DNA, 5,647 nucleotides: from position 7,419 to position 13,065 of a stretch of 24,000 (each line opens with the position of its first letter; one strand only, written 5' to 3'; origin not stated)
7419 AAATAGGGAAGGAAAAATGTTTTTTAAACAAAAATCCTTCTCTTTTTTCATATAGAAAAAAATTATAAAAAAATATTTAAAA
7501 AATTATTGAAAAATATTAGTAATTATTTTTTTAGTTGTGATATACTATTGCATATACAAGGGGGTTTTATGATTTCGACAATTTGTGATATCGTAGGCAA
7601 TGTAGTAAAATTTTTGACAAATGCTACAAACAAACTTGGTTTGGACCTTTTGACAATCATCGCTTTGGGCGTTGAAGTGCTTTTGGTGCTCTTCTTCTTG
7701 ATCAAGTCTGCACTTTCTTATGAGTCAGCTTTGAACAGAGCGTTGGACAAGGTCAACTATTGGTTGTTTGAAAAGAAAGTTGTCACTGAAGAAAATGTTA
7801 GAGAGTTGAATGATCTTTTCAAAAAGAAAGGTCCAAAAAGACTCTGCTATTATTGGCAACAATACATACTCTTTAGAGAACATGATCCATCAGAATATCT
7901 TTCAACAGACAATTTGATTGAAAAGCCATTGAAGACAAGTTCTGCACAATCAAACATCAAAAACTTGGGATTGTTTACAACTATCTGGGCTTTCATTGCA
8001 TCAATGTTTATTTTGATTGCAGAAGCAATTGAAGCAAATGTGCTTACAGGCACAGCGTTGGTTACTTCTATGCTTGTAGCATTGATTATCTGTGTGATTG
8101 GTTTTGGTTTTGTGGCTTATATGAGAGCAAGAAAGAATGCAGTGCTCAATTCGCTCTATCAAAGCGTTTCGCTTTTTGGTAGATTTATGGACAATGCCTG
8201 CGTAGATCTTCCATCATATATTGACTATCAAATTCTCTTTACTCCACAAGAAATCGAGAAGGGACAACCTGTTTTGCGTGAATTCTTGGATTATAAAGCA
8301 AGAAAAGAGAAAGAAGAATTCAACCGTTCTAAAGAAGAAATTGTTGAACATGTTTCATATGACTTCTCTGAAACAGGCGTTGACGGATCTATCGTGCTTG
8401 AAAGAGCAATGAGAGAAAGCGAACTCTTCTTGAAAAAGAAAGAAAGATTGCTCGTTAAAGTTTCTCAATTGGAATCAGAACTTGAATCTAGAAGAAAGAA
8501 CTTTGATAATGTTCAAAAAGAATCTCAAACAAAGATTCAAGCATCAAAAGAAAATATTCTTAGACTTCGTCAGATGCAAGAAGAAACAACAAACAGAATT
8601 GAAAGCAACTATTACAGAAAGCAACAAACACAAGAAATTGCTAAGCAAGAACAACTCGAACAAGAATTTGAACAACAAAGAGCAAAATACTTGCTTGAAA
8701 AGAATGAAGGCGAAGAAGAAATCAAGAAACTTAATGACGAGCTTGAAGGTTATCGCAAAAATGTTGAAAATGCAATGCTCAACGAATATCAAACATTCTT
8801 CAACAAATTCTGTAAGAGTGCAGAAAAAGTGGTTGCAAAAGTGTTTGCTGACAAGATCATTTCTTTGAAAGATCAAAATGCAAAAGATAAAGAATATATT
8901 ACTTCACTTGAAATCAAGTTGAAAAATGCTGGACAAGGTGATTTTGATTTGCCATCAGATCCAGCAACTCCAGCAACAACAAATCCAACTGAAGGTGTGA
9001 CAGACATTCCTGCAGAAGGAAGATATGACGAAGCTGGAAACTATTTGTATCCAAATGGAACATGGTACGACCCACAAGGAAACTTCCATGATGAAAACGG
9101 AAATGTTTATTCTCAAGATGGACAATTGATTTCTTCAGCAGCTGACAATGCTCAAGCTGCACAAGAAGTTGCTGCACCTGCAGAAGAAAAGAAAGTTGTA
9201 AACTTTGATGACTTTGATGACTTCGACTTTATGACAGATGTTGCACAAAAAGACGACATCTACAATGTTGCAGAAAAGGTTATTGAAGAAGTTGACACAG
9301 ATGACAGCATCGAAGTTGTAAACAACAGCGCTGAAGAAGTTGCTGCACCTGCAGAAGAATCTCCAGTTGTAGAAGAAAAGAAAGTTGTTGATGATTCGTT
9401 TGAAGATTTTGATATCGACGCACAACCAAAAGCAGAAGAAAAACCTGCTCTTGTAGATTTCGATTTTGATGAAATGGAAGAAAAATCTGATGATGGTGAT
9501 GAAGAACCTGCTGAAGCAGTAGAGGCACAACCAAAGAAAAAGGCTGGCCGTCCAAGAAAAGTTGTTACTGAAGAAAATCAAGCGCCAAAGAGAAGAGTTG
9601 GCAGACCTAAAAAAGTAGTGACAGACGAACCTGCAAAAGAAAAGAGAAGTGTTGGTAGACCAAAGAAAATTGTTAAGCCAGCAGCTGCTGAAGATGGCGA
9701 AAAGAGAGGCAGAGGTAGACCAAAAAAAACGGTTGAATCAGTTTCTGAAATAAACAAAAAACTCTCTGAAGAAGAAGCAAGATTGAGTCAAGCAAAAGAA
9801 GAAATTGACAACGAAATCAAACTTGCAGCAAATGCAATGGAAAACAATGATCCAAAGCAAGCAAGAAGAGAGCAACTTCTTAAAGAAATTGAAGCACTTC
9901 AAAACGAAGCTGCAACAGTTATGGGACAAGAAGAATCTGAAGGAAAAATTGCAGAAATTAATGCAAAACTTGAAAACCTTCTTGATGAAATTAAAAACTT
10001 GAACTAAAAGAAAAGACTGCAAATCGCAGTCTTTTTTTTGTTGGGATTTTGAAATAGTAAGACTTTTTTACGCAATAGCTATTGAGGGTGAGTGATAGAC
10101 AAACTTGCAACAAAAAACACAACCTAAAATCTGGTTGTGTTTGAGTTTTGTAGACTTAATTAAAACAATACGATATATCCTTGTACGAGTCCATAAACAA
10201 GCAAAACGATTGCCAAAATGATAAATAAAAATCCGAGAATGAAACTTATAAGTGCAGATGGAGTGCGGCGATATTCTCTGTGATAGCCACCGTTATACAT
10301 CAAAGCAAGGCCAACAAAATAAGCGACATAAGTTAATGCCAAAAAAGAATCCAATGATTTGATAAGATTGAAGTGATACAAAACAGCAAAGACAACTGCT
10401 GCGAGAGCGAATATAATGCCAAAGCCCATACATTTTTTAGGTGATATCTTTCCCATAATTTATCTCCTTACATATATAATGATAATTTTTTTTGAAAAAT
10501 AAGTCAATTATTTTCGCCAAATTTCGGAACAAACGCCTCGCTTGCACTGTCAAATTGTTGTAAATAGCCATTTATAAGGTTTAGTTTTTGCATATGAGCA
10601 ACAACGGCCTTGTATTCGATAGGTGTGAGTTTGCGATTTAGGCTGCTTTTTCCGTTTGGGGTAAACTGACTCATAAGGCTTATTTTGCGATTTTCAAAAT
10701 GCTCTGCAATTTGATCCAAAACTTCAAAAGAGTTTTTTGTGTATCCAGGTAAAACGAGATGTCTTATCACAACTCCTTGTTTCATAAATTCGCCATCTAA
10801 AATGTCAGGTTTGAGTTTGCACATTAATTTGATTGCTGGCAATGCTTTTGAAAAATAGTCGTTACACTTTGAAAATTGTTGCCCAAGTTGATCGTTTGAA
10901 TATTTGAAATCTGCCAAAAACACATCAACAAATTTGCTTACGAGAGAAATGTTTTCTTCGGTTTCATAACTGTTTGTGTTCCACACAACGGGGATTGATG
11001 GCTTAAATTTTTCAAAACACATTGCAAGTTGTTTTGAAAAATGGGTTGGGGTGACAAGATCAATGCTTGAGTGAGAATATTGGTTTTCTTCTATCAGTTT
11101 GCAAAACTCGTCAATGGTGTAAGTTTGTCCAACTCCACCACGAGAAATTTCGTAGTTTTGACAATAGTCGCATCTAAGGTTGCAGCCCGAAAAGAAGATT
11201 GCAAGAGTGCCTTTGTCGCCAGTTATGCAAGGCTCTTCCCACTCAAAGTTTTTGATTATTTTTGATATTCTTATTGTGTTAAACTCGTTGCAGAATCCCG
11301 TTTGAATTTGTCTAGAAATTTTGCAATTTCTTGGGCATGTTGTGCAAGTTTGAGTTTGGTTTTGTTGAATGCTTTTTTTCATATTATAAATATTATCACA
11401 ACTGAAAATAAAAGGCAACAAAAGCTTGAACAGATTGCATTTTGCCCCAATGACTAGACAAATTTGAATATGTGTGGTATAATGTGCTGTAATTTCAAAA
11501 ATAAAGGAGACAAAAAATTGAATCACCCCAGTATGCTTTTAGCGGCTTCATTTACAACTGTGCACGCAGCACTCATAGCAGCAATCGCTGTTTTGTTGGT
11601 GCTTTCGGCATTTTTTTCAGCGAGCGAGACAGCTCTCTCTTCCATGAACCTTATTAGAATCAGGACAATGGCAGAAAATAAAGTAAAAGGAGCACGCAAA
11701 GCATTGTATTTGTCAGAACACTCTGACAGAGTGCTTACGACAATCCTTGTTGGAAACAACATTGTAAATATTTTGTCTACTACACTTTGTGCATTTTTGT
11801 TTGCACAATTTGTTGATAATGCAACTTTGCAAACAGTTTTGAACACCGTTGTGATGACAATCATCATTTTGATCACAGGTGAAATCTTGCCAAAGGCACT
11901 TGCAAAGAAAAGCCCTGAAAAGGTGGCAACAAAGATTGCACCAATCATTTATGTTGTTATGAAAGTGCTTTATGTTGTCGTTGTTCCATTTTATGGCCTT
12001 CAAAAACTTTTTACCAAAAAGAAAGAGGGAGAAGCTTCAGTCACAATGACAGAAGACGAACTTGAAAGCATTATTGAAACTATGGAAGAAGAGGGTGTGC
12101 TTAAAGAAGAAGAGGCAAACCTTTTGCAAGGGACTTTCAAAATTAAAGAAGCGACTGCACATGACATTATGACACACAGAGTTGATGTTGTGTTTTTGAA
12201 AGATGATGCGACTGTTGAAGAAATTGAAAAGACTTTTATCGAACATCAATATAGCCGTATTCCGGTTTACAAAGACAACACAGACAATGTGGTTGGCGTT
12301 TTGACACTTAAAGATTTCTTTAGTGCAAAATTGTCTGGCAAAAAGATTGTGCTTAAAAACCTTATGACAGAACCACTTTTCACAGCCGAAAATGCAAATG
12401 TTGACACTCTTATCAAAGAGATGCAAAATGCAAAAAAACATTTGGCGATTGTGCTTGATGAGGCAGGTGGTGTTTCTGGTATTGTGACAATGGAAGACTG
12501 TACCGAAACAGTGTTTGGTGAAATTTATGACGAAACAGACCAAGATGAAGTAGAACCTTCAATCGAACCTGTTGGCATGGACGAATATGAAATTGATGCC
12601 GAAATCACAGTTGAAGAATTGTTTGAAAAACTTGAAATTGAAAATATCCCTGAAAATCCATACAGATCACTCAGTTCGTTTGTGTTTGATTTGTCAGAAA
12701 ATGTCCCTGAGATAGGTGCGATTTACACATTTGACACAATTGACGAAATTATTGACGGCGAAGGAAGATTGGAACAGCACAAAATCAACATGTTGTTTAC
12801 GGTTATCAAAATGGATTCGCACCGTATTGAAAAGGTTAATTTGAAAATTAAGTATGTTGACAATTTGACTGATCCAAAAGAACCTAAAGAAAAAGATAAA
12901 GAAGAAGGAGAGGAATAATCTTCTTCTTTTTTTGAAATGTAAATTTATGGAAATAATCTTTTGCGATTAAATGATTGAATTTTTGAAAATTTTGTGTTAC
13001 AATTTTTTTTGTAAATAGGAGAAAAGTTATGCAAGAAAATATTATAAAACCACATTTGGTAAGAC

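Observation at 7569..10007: Membrane-anchored coiled-coil protein with an HMGA/CarD-like tail: candidate membrane-nucleoid tether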

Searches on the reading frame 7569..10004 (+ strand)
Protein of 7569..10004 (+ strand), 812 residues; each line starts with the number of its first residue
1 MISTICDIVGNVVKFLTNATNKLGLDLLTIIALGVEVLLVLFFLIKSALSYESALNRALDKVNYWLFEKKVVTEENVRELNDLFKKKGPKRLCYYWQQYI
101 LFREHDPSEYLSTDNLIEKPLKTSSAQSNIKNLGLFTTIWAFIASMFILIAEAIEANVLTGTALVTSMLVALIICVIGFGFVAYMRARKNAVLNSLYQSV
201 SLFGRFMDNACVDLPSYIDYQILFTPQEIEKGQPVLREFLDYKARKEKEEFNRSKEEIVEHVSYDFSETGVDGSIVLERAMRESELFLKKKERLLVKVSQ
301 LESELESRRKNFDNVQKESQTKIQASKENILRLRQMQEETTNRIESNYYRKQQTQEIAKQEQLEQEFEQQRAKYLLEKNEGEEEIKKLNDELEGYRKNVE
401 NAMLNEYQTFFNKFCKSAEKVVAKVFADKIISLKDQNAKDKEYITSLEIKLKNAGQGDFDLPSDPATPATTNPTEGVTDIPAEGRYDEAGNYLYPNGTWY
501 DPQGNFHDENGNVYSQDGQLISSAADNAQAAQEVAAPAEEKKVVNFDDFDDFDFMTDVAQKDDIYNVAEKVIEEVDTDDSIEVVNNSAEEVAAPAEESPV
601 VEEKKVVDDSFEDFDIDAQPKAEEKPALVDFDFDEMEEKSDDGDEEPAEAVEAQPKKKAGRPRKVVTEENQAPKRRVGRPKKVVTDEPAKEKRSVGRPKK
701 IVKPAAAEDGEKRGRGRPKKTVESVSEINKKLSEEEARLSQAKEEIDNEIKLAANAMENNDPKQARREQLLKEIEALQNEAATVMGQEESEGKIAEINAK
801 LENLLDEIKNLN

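Call 5: search_protein_families(library=pfam, proteins=[window:7569-10004:+], max_evalue=1)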
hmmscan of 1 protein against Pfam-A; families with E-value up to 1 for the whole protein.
window:7569-10004:+ (812 aa): 2 families
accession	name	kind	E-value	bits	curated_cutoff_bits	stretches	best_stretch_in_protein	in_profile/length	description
PF02178.24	AT_hook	-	0.00013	21.8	17.4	2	712-722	1-11/13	AT hook motif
PF04246.17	RseC_MucC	-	0.55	10.6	24.4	0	134-188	63-117/130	Positive regulator of sigma(E), RseC/MucC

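Call 6: search_protein_families(library=ncbifam, proteins=[window:7569-10004:+], max_evalue=1)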
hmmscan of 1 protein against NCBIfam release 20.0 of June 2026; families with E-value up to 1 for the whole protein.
window:7569-10004:+ (812 aa): 1 family
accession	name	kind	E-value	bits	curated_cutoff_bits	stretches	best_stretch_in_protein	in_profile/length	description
NF006070.0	PRK08213.1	subfamily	0.011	15.2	279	1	552-608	64-118/259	gluconate 5-dehydrogenase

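Call 8: find_homologous_proteins(query=window:7569-10004:+)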
Query window:7569-10004:+ (812 aa): 553 proteins with E <= 0.001 among 8000 candidates; the best 120 are listed.
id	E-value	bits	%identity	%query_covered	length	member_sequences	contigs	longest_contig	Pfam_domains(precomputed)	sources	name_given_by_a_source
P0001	0.0e+0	1762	100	100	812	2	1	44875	-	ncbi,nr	ncbi:MAG: hypothetical protein IJX00_04820 [Clostridia bacterium]|nr:hypothetical protein [Clostridi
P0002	0.0e+0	1702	97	100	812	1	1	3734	-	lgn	-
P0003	0.0e+0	1697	96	100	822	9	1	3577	-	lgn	-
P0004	0.0e+0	1605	91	100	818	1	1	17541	-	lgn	-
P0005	0.0e+0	1227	96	75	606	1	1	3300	PF02178.25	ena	-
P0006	0.0e+0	1078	62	100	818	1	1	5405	PF02178.25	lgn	-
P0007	0.0e+0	1066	62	100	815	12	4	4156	PF02178.25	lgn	-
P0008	0.0e+0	1065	63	100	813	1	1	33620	-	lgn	-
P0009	0.0e+0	1059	62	100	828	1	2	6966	PF02178.25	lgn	-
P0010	0.0e+0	1058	62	100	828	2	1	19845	PF02178.25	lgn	-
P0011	0.0e+0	1058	62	100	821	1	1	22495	-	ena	-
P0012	0.0e+0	1057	62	100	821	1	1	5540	-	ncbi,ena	-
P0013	0.0e+0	1057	62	100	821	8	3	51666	-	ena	-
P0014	0.0e+0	1057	62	100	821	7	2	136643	-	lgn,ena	-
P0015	0.0e+0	1056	64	100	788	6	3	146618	-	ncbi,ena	-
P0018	0.0e+0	1053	62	100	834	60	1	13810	PF02178.25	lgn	-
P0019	0.0e+0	1052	61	100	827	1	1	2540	PF02178.25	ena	-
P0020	0.0e+0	1051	63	100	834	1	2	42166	PF02178.25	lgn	-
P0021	0.0e+0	1050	62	100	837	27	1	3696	PF02178.25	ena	-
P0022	0.0e+0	1049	62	100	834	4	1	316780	PF02178.25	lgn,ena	-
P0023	0.0e+0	1048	62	100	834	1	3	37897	PF02178.25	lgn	-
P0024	0.0e+0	1045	62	100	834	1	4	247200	PF02178.25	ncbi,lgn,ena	-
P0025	0.0e+0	1045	62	100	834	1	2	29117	PF02178.25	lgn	-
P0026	0.0e+0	1043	62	100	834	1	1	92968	PF02178.25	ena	-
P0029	0.0e+0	1043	62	100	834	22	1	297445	PF02178.25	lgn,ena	-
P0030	0.0e+0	1042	62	100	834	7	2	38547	PF02178.25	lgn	-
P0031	0.0e+0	1042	63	100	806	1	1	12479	PF02178.25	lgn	-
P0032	0.0e+0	1042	62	100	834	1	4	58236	PF02178.25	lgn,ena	-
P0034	0.0e+0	1041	62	100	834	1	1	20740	PF02178.25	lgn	-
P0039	0.0e+0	1034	63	100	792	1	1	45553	PF02178.25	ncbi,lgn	-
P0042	0.0e+0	1029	58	100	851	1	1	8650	PF02178.25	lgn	-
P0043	0.0e+0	1028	63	100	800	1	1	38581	PF02178.25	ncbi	ncbi:MAG: hypothetical protein ACI4R8_04505 [Candidatus Caccovivens sp.]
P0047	0.0e+0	1022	64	99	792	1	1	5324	PF02178.25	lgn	-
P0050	0.0e+0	1020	62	100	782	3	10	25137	PF02178.25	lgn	-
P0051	0.0e+0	1020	62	100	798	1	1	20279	PF02178.25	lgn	-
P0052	0.0e+0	1019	60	100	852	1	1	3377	PF02178.25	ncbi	-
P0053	0.0e+0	1016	61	100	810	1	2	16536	PF02178.25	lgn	-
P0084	2.8e-297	1006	60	100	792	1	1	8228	PF02178.25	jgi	-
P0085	3.3e-297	1006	61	100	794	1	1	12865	PF02178.25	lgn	-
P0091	8.0e-297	1005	60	100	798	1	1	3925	PF02178.25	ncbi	-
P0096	1.2e-294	998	62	99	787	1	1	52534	PF02178.25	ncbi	-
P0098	7.8e-293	992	61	100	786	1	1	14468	PF02178.25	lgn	-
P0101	4.1e-291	986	61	100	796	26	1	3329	PF02178.25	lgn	-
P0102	1.1e-288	978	59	100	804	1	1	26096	PF02178.25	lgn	-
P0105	2.5e-287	974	57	100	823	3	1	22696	PF02178.25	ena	-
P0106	1.1e-284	965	59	100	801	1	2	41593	PF02178.25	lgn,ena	-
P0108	2.8e-282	957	59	99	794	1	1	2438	PF02178.25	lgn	-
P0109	1.2e-281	955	59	99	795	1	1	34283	PF02178.25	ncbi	-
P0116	1.1e-276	938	56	99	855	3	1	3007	PF02178.25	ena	-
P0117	1.5e-276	938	59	100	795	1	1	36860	PF02178.25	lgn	-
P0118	5.0e-276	936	55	20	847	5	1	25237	-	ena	-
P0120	5.3e-274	930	58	99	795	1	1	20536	PF02178.25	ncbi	-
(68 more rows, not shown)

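Call 17: find_encoding_contigs(protein=P0118, flank=8000, max_places=2)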
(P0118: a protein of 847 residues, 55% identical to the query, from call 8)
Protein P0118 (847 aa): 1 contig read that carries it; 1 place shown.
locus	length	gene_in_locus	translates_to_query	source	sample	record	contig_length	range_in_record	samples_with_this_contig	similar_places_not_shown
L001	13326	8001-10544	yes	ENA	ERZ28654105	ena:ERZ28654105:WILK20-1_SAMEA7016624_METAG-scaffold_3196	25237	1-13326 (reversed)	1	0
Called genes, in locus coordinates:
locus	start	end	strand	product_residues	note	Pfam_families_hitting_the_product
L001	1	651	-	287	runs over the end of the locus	-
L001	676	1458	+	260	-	-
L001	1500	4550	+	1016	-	PF21445:ADDB_N, PF12705:PDDEXK_1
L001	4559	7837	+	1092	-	PF00270:DEAD (faint), PF00580:UvrD-helicase, PF01443:Viral_helicase1 (faint), PF13245:AAA_19, PF13361:UvrD_C, PF13538:UvrD_C_2 (faint)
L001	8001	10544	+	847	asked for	-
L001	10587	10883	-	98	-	-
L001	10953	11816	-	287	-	PF13353:Fer4_12 (weak), PF04055:Radical_SAM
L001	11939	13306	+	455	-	PF01595:CNNM, PF00571:CBS, PF03471:CorC_HlyC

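Call 28: search_protein_families(library=padloc, proteins=[window:7569-10004:+], max_evalue=10)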
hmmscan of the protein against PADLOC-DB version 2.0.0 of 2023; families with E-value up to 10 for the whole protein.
window:7569-10004:+ (812 aa): 2 families
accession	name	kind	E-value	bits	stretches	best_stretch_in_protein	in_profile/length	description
PDLC03859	LmuB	-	6.8e-06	23.6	2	288-431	345-490/611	-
PDLC03865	LmuB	-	0.46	6.6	2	290-448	602-793/1007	-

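Call 85: search_protein_families(library=phrogs, proteins=[window:7569-10004:+], max_evalue=0.1)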
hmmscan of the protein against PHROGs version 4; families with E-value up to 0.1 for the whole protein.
window:7569-10004:+ (812 aa): 0 families

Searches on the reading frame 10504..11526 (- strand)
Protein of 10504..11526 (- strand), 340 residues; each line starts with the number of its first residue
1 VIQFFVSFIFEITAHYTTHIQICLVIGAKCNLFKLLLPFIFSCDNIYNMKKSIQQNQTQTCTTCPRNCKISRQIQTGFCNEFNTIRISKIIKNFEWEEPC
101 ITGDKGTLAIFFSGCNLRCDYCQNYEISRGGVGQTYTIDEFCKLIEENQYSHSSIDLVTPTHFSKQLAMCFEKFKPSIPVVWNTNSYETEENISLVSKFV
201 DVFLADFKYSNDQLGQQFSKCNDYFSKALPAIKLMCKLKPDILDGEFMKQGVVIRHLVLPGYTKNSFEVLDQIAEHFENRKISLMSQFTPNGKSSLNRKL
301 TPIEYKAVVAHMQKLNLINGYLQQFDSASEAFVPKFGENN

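Call 7: search_protein_families(library=pfam, proteins=[window:10504-11526:-])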
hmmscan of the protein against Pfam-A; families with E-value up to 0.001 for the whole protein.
window:10504-11526:- (340 aa): 2 families
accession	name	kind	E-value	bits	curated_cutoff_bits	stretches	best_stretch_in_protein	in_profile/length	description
PF04055.27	Radical_SAM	-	2.4e-09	38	29.5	1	110-268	2-160/166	Radical SAM superfamily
PF13353.11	Fer4_12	-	1.1e-05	26.2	22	1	108-212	8-120/137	4Fe-4S single cluster domain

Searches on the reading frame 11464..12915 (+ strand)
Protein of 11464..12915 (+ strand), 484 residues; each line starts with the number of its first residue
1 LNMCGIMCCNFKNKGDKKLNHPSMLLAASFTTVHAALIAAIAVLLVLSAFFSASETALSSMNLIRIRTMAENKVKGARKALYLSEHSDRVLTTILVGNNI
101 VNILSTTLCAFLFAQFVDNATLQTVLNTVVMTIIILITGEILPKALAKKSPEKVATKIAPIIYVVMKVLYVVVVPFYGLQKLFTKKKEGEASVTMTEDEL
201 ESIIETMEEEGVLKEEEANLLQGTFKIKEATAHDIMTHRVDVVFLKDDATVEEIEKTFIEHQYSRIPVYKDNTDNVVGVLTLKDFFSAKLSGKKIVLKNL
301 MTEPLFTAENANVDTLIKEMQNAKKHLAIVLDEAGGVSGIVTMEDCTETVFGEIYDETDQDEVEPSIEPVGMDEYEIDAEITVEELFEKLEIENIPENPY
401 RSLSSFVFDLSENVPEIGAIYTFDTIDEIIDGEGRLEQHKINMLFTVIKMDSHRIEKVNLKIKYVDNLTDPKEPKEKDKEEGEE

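Call 7: search_protein_families(library=pfam, proteins=[window:11464-12915:+])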
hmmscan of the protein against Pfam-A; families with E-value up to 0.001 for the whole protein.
window:11464-12915:+ (484 aa): 3 families
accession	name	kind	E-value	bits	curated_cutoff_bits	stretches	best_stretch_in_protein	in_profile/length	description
PF01595.25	CNNM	-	1.3e-49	168.8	28.4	1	41-217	3-181/181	Cyclin M transmembrane N-terminal domain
PF00571.33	CBS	-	1.4e-19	70.6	24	2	234-288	3-54/57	CBS domain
PF03471.22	CorC_HlyC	-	2.6e-11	43.8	27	1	372-462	5-79/81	Transporter associated domain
